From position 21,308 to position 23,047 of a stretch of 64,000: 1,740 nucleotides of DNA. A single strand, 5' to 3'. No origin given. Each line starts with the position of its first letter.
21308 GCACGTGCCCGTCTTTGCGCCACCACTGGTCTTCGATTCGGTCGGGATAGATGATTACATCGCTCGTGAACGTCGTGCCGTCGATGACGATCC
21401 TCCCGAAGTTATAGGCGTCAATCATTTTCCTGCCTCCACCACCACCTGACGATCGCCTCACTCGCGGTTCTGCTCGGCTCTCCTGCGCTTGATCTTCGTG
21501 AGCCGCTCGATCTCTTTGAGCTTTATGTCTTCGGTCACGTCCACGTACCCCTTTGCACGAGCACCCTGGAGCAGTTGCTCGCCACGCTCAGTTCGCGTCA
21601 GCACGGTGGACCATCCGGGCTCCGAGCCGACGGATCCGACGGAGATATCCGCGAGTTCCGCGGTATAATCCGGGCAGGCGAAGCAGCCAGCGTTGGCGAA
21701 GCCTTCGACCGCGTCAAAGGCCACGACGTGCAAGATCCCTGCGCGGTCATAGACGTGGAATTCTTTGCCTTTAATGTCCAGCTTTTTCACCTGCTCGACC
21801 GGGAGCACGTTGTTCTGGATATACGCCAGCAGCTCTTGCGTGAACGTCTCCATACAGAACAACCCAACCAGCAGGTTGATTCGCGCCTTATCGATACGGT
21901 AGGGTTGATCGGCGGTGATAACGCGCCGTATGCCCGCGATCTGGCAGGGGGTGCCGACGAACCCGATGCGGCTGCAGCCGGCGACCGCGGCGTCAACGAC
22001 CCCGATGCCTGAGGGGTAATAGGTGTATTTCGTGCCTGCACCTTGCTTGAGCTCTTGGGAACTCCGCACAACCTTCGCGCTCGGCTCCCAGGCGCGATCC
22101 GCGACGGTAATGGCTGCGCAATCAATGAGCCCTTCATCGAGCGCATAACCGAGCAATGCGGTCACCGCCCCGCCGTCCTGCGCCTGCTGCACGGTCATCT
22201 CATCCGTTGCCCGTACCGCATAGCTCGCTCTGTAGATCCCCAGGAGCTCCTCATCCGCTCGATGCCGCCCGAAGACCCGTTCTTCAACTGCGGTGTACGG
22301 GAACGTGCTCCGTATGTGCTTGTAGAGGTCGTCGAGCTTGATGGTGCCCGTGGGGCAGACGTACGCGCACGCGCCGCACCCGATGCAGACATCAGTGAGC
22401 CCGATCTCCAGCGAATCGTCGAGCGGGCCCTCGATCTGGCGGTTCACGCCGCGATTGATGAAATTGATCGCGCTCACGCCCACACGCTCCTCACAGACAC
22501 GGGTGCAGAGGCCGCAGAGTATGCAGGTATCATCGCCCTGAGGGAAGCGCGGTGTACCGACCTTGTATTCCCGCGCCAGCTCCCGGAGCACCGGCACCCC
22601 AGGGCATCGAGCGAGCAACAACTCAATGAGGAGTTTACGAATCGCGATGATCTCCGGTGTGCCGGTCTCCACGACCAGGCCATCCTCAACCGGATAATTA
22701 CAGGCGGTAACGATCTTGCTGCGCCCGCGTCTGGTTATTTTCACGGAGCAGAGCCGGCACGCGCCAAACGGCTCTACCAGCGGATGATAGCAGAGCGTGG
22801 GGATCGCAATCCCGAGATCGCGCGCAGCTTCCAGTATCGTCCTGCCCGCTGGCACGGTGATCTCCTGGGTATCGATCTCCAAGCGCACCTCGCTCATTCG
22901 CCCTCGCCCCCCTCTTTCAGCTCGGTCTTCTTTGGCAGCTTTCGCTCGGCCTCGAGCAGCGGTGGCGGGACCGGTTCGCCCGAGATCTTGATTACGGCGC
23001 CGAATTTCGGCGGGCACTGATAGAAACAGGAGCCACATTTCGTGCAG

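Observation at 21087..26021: Operon for a Nuo-type (HydB/HydC-like) NAD(P)H module coupled to an Fe-S/FrhB fusion: candidate undescribed multi-subunit FrhB/F420 oxidoreductase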

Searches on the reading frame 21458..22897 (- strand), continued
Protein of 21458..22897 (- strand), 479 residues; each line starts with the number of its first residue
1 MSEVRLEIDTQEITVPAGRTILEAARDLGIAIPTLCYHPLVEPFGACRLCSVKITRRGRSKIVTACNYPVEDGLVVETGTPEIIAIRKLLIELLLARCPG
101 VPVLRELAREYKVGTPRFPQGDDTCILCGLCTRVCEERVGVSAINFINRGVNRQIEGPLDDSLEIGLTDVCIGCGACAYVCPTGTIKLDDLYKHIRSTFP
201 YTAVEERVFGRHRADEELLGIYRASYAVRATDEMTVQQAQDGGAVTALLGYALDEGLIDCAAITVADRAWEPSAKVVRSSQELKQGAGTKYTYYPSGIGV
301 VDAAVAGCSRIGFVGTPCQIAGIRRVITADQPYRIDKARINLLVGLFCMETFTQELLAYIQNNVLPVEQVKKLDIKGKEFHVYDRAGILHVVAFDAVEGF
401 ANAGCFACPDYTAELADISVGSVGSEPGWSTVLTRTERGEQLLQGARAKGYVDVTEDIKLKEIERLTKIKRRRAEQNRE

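Call 61: search_solved_structures(query=P0064, max_evalue=1e-10, show_alignments=0)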
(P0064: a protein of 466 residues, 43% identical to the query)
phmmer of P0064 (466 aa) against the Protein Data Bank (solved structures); distinct sequences matched with E-value up to 1e-10: 79 (the best 60 are shown).
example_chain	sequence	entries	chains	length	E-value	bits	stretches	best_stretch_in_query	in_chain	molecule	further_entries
9mqx_A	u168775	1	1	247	1.3e-43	152.8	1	3-179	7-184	NADH:ubiquinone oxidoreductase chain G-like protein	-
7npa_A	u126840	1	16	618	2e-37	132.4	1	163-455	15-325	Coenzyme F420-dependent sulfite reductase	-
9r51_B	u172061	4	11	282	2.6e-36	128.8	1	222-430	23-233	F420-reducing [NiFe]-hydrogenase from Methanothermococcus thermolithotrophicus subunit bet | F420-reducing [NiFe]-hydrogenase from Methanothermococcus thermolit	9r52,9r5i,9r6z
7np8_A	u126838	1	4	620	4.7e-36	127.9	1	162-454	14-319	Coenzyme F420-dependent sulfite reductase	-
6qgr_B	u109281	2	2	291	3.8e-35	124.9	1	222-431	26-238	Coenzyme F420 hydrogenase subunit beta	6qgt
8riu_B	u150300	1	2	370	4.1e-35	124.8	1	186-436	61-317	Coenzyme F420 hydrogenase/dehydrogenase, beta subunit C terminus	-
6qii_B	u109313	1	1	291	4.5e-35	124.7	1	222-431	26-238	Coenzyme F420 hydrogenase subunit beta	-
9tn7_A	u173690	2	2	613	1.2e-33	120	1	161-452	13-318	Coenzyme F420 hydrogenase/dehydrogenase beta subunit domain protein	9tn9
8rja_E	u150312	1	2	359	3.9e-33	118.3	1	222-457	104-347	Coenzyme F420 hydrogenase/dehydrogenase, beta subunit C terminus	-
8a6t_A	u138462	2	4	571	7.6e-33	117.3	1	3-182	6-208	Electron bifurcating hydrogenase subunit HydA1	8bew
7t2r_A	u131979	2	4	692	6.9e-31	110.9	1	3-94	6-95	NiFe hydrogenase subunit A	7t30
3zfs_C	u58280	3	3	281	8.9e-30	107.2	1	208-456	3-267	F420-REDUCING HYDROGENASE, SUBUNIT BETA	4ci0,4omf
9bov_A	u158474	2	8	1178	1.6e-29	106.4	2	2-94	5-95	Molybdopterin oxidoreductase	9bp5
8oh5_C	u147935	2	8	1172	2.7e-29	105.6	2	3-93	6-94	Formate dehydrogenase-O, major subunit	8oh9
6tg9_A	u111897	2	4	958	6e-27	97.9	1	3-121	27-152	Formate dehydrogenase subunit alpha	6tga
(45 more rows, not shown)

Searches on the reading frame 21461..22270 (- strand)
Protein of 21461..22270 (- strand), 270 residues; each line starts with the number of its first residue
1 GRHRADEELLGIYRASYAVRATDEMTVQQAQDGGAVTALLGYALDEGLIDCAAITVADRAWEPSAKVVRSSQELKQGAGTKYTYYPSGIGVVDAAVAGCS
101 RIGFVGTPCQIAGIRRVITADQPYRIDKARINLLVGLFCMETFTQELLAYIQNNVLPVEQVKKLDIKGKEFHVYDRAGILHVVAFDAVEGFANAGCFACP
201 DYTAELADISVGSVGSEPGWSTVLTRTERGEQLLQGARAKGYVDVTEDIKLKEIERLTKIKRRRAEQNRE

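Call 63: search_protein_representatives(protein=window:21461-22270:-)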
Query: 270 residues. Proteins with E-value up to 0.001 (for the whole library): 2833; up to 1e-10: 1208; up to 1e-30: 183. The best 150 are listed.
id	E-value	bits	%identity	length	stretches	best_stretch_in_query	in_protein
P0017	6.3e-115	399.4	64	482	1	1-270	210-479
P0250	3.4e-83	295.4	52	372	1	2-269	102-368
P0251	3.3e-51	190.6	41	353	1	1-266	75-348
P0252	1.0e-49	185.7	41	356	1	8-267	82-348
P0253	2.8e-49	184.3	40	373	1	6-263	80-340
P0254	6.2e-49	183.1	39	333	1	4-262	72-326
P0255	1.2e-48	182.2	39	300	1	3-269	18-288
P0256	1.3e-48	182.0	41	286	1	1-269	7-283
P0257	1.9e-47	178.2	40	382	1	1-265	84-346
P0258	3.7e-47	177.3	40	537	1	5-265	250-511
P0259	1.1e-46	175.8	39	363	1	1-247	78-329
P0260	1.1e-46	175.7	41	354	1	1-268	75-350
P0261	3.1e-46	174.3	38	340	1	10-266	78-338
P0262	1.4e-45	172.1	38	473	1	8-264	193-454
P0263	1.9e-45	171.7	39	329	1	8-257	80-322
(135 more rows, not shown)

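Call 69: find_encoding_contigs(protein=P0250, flank=8000, max_places=3)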
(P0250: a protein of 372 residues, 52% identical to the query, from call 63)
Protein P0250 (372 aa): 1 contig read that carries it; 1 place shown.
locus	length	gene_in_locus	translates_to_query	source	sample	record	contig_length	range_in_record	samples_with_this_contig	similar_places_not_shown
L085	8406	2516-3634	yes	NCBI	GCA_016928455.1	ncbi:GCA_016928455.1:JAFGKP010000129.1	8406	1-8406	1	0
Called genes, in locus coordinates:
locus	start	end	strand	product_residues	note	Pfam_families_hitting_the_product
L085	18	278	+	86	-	PF13187:Fer4_9 (faint), PF12797:Fer4_2 (faint), PF12837:Fer4_6 (faint), PF13237:Fer4_10 (weak), PF00037:Fer4 (weak), PF14697:Fer4_21, PF12800:Fer4_4 (faint), PF12838:Fer4_7 (weak), +1 more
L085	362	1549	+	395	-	PF01855:POR_N, PF02780:Transketolase_C (weak), PF17147:PFOR_II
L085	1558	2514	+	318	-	PF02775:TPP_enzyme_C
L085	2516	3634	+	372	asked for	PF04422:FrhB_FdhB_N, PF04432:FrhB_FdhB_C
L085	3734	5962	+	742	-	PF00112:Peptidase_C1, PF18560:Lectin_like, PF13313:DUF4082 (faint)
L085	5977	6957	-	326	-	PF02568:ThiI, PF03054:tRNA_Me_trans (weak), PF18297:NFACT-R_2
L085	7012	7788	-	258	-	PF01946:Thi4, PF00890:FAD_binding_2 (weak), PF01266:DAO (weak), PF01494:FAD_binding_3, PF03486:HI0933_like, PF07992:Pyr_redox_2, PF12831:FAD_oxidored, PF13450:NAD_binding_8 (weak)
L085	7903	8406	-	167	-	PF05559:DUF763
